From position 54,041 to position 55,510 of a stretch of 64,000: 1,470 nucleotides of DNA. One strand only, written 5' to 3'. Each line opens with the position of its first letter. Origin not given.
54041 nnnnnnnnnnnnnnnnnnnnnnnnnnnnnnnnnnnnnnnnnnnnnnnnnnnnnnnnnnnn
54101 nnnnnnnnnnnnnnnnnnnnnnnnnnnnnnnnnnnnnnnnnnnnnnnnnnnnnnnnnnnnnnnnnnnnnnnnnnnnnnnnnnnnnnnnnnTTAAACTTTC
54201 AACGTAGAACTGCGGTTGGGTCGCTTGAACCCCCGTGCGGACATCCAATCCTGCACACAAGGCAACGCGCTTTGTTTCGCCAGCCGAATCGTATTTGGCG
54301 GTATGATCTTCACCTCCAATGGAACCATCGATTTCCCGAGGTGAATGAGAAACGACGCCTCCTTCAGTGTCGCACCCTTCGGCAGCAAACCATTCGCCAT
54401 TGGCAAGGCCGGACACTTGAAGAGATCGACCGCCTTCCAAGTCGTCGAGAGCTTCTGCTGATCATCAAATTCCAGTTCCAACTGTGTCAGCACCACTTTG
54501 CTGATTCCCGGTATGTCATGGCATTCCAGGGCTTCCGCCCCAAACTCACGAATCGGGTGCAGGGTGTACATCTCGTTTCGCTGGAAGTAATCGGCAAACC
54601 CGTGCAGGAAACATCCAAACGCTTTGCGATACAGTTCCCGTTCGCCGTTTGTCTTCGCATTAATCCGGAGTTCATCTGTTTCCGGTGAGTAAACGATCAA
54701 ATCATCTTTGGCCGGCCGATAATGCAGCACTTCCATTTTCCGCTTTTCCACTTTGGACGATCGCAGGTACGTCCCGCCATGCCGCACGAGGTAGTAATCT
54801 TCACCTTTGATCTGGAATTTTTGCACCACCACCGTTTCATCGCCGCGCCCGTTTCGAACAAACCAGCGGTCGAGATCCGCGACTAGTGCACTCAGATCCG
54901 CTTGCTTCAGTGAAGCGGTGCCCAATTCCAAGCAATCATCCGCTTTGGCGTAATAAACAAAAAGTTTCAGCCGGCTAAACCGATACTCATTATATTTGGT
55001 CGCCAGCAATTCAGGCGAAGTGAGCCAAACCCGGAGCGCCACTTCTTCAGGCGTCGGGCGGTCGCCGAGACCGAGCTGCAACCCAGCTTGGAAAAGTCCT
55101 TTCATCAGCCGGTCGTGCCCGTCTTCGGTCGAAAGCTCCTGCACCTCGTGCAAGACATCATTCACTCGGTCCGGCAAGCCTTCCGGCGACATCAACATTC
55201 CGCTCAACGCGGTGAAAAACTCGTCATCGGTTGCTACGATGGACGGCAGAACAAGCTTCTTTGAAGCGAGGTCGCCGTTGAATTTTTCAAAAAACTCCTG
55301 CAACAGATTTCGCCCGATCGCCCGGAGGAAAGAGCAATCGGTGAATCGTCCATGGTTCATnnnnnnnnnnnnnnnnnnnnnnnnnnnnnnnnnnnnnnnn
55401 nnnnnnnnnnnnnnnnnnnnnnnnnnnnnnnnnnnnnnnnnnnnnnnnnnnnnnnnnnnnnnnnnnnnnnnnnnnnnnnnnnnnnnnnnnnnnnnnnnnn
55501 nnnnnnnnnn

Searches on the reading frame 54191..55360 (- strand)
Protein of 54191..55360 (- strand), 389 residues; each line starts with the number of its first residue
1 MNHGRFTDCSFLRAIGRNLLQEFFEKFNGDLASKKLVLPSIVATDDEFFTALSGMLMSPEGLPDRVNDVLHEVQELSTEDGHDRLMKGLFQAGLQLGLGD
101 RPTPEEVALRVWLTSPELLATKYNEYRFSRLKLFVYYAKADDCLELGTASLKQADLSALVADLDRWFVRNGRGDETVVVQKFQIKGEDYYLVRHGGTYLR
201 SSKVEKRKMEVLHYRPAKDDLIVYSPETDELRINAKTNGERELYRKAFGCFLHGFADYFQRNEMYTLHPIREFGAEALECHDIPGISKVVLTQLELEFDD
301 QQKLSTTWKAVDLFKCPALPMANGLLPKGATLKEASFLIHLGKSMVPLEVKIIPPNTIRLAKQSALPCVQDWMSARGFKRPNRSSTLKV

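Call 3: search_protein_families(library=pfam, proteins=[window:54191-55360:-], max_evalue=0.01)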
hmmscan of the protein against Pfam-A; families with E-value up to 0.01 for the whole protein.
window:54191-55360:- (389 aa): 0 families

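Call 4: search_protein_families(library=padloc, proteins=[window:54191-55360:-], max_evalue=0.01)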
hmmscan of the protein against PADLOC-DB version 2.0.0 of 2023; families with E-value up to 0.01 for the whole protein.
window:54191-55360:- (389 aa): 0 families

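Call 34: search_protein_families(library=ncbifam, proteins=[window:54191-55360:-], max_evalue=0.01)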
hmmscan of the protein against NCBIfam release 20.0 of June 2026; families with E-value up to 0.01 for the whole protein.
window:54191-55360:- (389 aa): 0 families

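Call 52: search_protein_families(library=phrogs, proteins=[window:54191-55360:-], max_evalue=0.001)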
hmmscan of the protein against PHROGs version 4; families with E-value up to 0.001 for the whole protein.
window:54191-55360:- (389 aa): 0 families

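Call 80: search_solved_structures(query=A3, max_evalue=1)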
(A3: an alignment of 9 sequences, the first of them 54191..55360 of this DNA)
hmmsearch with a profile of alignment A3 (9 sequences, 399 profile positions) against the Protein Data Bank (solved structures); distinct sequences matched with E-value up to 1: 3.
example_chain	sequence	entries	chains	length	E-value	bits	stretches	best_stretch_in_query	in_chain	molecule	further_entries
9joq_A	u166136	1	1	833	0.17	14.2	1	36-155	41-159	beta-N-Acetylhexosaminidases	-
5myj_AR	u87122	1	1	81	0.39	13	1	348-392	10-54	30S ribosomal protein S18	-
2kel_A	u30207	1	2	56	0.46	12.8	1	331-379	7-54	Uncharacterized protein 56B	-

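Call 95: predict_structure(protein=window:54191-55360:-)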
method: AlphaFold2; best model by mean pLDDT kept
length: 389 residues; sequences in the alignment: 1
mean_pLDDT: 33.3   pTM: 0.20
mean pLDDT of the five models: 33.3, 30.5, 30.0, 29.6, 29.0
residues with pLDDT >= 90: 0; 70-90: 0; 50-70: 0; < 50: 389
segments of 3 or more residues with pLDDT < 50: 1-389
pLDDT, mean of each block of 10 residues (from residue 1): 29 37 40 31 37 35 39 37 40 40 38 35 31 22 22 27 32 33 34 32 27 31 32 36 40 36 30 32 32 34 35 31 28 33 33 32 38 38 34
secondary structure, 60 per line:
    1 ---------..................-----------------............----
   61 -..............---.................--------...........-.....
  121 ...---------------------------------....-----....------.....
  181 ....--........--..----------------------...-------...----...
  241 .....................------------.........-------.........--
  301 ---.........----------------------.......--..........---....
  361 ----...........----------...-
elements in order: H10-27 H45-56 H62-75 H79-95 H104-114 H116-123 H157-160 E166-169 E176-184 E187-194 E221-223 E231-233 H238-261 H274-282 E290-298 E304-312 E335-341 E344-353 E357-360 H365-375 E386-388

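Call 97: search_dna_similar(query=window:54191-55360:-, collection=phages, mode=protein, max_evalue=0.001, max_rows=10)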
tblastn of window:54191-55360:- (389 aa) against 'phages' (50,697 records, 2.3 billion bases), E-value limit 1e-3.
No match.

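Call 99: search_dna_similar(query=window:54191-55360:-, collection=plasmids, mode=protein, max_evalue=0.001, max_rows=10)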
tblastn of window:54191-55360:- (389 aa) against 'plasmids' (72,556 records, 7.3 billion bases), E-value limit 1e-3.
No match.
